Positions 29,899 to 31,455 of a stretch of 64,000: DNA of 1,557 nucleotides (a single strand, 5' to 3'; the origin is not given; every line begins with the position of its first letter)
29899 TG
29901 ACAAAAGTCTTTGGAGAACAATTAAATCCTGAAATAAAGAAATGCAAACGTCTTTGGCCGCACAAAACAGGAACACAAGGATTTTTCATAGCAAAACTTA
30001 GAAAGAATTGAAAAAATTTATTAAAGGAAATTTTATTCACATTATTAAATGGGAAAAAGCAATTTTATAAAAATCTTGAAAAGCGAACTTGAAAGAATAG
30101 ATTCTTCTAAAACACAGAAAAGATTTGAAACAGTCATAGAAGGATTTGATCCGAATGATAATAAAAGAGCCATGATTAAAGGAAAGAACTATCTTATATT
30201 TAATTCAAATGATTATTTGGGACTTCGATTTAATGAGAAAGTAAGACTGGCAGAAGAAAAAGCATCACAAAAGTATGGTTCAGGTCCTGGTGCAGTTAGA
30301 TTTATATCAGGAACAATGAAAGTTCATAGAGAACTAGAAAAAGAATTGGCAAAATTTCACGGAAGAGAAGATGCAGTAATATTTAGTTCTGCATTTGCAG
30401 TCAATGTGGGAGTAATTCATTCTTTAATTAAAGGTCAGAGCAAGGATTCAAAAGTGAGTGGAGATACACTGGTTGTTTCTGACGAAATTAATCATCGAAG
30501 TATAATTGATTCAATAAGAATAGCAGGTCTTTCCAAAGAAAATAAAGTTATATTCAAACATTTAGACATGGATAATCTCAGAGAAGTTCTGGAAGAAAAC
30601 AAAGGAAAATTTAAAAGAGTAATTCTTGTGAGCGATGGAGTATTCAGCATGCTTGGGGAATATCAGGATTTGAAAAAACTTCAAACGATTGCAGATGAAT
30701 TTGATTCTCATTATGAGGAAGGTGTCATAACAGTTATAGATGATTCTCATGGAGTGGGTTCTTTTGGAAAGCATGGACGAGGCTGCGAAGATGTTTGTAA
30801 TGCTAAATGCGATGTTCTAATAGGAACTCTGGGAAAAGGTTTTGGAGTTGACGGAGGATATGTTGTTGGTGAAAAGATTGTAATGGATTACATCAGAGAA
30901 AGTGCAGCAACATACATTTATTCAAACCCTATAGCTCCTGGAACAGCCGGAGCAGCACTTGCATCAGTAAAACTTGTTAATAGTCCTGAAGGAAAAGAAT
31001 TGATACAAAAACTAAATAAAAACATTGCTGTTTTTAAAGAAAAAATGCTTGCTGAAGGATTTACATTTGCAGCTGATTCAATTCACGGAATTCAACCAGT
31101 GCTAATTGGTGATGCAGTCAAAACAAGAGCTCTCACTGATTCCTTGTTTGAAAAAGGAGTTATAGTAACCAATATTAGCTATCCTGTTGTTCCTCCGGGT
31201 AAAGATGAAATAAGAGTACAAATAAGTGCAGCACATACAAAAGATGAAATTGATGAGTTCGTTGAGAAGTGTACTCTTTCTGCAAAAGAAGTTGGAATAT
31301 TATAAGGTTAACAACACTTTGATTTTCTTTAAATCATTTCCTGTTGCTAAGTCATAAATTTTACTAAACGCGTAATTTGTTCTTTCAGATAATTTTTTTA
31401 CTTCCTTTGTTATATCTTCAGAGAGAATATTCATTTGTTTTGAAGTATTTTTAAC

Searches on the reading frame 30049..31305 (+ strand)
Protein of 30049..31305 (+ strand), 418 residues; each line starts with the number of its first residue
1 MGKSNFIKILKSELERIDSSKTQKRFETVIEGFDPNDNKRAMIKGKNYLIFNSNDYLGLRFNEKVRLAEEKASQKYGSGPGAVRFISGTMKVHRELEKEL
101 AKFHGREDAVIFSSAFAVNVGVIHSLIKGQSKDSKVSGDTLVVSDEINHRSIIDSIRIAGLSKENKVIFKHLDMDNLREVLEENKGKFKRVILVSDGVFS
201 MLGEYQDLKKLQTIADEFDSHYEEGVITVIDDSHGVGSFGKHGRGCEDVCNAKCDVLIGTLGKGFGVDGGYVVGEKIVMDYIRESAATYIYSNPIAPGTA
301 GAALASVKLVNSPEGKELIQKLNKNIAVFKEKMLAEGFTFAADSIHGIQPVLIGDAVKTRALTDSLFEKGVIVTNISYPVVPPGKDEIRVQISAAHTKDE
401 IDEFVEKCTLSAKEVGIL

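Call 37: search_protein_families(library=pfam, proteins=[window:30049-31305:+], max_evalue=0.0001)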
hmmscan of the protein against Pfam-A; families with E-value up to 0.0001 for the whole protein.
window:30049-31305:+ (418 aa): 1 family
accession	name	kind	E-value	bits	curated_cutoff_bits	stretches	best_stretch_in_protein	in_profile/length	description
PF00155.27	Aminotran_1_2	-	6.5e-45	154.3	19.7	1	48-406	3-359/361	Aminotransferase class I and II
